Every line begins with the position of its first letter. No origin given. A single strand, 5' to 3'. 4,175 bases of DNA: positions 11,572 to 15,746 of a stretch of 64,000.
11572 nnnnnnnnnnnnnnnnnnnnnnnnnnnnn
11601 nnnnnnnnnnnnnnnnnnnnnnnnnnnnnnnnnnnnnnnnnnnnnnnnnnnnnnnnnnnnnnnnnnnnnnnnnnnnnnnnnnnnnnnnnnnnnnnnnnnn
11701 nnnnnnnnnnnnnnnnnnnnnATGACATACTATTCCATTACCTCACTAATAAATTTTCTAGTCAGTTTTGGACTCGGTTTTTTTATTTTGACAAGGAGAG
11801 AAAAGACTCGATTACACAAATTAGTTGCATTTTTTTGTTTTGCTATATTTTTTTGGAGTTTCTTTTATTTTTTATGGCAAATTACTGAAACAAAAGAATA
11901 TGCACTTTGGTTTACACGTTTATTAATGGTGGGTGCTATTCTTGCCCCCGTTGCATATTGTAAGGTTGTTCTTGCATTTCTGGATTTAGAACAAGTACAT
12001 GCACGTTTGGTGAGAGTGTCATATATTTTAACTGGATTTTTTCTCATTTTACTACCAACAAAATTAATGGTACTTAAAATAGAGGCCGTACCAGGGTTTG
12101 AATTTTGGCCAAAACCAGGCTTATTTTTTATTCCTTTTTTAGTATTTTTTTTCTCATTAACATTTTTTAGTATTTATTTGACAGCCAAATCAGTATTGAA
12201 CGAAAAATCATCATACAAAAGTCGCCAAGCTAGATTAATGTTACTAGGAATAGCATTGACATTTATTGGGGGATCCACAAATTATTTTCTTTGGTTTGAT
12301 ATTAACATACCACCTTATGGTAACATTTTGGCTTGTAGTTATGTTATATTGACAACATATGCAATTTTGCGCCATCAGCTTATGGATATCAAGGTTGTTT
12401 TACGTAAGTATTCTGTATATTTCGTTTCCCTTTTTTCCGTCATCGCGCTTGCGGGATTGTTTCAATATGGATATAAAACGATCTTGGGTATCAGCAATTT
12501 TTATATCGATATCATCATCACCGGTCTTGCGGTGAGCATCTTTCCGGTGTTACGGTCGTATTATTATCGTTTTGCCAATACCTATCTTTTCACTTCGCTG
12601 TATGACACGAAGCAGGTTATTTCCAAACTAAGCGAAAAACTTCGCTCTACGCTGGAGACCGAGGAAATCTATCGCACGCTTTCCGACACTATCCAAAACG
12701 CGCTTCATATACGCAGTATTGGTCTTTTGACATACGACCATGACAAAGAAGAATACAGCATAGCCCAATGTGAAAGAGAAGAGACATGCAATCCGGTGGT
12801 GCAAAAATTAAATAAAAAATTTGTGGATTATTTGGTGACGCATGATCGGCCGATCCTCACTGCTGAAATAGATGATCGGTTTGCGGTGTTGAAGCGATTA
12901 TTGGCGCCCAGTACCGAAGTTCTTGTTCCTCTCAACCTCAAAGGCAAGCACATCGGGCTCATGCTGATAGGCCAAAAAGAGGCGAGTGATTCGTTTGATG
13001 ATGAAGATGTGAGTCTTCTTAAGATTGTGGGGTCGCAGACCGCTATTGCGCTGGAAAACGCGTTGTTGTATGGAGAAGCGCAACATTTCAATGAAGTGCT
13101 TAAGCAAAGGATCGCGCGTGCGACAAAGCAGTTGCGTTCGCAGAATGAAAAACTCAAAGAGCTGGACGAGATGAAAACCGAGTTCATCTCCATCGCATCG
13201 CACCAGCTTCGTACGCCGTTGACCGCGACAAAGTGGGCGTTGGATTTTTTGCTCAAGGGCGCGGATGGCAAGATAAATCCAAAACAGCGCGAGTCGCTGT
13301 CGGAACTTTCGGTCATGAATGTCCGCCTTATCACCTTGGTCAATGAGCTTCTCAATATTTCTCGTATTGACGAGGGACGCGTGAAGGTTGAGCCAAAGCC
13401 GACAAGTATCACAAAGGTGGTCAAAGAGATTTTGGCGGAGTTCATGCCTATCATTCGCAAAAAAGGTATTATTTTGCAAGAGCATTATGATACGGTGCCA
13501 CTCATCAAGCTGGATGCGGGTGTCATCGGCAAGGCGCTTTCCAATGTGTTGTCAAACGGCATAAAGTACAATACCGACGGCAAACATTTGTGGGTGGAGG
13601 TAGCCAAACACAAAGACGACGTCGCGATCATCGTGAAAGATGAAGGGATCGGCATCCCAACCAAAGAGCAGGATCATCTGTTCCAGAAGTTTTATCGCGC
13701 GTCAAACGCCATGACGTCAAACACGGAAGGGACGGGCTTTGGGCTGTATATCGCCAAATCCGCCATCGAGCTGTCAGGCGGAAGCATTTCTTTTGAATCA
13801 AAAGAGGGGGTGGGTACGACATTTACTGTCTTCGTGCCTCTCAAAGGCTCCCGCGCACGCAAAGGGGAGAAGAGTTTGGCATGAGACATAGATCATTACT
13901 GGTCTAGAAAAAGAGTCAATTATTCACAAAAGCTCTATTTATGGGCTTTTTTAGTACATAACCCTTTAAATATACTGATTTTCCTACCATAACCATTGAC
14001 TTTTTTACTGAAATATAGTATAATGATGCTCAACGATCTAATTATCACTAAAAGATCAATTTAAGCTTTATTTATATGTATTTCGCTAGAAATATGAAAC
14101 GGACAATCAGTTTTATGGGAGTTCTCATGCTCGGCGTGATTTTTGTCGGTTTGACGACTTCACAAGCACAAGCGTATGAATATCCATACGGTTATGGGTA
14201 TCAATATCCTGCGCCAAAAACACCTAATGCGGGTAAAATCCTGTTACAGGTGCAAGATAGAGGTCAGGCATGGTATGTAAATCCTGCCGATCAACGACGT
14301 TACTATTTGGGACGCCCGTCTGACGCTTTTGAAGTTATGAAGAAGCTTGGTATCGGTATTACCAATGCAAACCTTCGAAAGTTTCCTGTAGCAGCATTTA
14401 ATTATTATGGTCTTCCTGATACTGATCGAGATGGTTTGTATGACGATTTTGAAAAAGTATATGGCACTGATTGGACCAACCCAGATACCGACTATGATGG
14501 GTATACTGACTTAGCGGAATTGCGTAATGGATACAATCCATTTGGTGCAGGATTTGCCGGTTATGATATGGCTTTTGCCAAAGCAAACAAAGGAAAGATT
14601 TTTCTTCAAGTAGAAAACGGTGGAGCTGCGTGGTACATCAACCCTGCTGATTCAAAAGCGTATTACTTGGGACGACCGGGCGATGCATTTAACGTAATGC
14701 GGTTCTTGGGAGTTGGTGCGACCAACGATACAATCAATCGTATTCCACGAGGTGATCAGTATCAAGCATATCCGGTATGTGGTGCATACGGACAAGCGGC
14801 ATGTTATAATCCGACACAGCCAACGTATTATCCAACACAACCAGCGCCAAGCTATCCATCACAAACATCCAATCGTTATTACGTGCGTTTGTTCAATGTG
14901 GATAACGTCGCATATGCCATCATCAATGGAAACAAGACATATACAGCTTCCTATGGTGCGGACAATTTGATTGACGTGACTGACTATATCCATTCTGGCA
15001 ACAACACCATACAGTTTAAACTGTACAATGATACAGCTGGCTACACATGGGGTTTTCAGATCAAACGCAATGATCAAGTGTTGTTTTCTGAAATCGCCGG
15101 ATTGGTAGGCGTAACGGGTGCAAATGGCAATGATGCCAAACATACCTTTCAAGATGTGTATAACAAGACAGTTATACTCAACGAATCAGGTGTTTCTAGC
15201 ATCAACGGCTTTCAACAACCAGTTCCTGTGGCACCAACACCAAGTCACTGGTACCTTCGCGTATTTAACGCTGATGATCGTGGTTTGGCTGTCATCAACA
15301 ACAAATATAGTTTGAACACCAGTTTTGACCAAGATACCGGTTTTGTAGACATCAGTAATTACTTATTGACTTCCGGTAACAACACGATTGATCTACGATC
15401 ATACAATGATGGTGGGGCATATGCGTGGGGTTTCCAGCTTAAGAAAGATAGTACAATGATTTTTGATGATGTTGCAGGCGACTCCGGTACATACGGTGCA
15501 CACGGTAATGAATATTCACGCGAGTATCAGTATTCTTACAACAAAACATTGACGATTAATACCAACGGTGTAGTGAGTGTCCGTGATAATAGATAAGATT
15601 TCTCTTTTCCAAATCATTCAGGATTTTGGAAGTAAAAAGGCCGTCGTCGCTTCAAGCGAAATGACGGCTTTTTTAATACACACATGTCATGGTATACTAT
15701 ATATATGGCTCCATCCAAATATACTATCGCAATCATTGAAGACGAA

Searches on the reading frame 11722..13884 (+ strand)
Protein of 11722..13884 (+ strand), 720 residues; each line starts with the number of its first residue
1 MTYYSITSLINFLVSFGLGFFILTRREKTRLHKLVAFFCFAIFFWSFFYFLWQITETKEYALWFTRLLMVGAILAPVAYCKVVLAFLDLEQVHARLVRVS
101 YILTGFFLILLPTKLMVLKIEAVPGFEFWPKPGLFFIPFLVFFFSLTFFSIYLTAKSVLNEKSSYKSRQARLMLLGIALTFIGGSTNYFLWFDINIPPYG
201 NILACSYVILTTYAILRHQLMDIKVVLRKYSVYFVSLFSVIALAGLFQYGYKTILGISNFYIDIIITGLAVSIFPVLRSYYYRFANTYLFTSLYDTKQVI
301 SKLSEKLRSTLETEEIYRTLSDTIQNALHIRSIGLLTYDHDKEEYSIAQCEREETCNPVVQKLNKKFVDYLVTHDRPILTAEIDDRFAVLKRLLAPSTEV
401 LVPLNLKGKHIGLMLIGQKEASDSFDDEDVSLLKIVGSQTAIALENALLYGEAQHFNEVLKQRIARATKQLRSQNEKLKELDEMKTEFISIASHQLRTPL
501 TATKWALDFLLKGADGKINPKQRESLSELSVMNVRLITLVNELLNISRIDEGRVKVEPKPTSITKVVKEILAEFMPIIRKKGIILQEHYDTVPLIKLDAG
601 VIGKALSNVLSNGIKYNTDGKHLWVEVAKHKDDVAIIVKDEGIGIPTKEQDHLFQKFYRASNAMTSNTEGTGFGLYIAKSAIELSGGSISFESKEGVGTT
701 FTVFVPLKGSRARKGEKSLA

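Call 7: search_protein_families(library=ncbifam, proteins=[window:11722-13884:+], max_evalue=0.01)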
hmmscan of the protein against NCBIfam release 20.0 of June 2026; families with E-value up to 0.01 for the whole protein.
window:11722-13884:+ (720 aa): 85 families (the best 25 are shown)
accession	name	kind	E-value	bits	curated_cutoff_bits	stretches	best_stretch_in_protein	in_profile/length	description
NF047874.1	MASE3_PAS_HK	subfamily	1.4e-52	179.4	560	1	466-710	379-628/655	MASE3 domain-containing sensor histidine kinase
NF046044.1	PnpS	equivalog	8e-51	173.3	400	1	477-706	162-390/390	two-component system histidine kinase PnpS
NF033092.0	HK_WalK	equivalog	3.7e-48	164.5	725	1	480-706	367-593/594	cell wall metabolism sensor histidine kinase WalK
NF040691.1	MtrAB_MtrB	equivalog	3e-44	151.9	450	1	467-708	253-493/507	MtrAB system histidine kinase MtrB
TIGR02966.1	phoR_proteo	equivalog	8.7e-43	146.6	334.2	1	477-703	106-331/333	phosphate regulon sensor histidine kinase PhoR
NF045595.1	HK_scytonemin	equivalog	1.9e-42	145.5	865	1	466-707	396-635/637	scytonemin biosynthesis sensor histidine kinase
NF033091.0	HK_VanS_ACDEFG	equivalog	1.2e-38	132.9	400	1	460-706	49-293/293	vancomycin resistance histidine kinase VanS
NF041735.1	hist_kin_RppB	equivalog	2.3e-38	132.1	400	1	487-706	218-438/438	two-component system sensor histidine kinase RppB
TIGR02956.1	TMAO_torS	equivalog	1.5e-37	129.3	676.5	1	442-714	407-689/967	TMAO reductase system sensor histidine kinase/response regulator TorS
NF008099.0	PRK10841.1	equivalog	2.6e-35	121.4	920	1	482-713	467-696/949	two-component system sensor histidine kinase RcsC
NF047465.1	hybrid_HK_LvrA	exception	5.9e-35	120.5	1200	1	455-709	176-424/819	hybrid histidine kinase/response regulator LvrA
NF038297.2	hybrid_HK_HrmK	equivalog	8.2e-35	120.5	725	1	306-713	57-463/607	hybrid histidine kinase/response regulator HrmK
NF008302.0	PRK11091.1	equivalog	2.4e-34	118.6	838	1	472-709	270-507/779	aerobic respiration two-component sensor histidine kinase ArcB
NF033093.1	HK_VicK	exception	1.1e-33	116.6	680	1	475-708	200-436/448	cell wall metabolism sensor histidine kinase VicK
TIGR01386.1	cztS_silS_copS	subfamily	3.1e-33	115.4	292.55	1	478-706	231-457/457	heavy metal sensor histidine kinase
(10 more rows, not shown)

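Call 8: search_protein_families(library=pfam, proteins=[window:11722-13884:+], max_evalue=0.01)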
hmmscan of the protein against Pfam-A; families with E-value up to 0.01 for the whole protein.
window:11722-13884:+ (720 aa): 6 families
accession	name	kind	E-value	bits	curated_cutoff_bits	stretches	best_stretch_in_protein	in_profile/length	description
PF02518.31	HATPase_c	-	1.5e-27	96.7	26.4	1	603-708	7-110/111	Histidine kinase-, DNA gyrase B-, and HSP90-like ATPase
PF16927.11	HisKA_7TM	-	1.7e-13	51.4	28.6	1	9-223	3-222/224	N-terminal 7TM region of histidine kinase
PF00512.31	HisKA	-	2.5e-12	47.1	26.9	1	484-552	1-66/66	His Kinase A (phospho-acceptor) domain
PF13185.12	GAF_2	-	1.1e-09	39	28.6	1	312-445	3-136/136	GAF domain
PF13492.12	GAF_3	-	1.3e-08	35.7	27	1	314-446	3-129/129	GAF domain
PF01590.32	GAF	-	2.5e-06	28.5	22.4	1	313-444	2-133/133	GAF domain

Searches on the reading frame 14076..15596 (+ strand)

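Call 26: search_protein_families(library=ncbifam, proteins=[window:14076-15596:+], max_evalue=1e-10)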
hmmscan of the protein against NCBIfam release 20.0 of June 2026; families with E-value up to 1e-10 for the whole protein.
window:14076-15596:+ (506 aa): 0 families

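Call 84: search_protein_families(library=pfam, proteins=[window:14076-15596:+], max_evalue=0.001)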
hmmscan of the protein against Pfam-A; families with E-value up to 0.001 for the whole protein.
window:14076-15596:+ (506 aa): 1 family
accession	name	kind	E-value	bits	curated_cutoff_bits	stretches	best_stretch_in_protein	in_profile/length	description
PF18884.5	TSP3_bac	-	0.00075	19.7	25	0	115-132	1-18/22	Bacterial TSP3 repeat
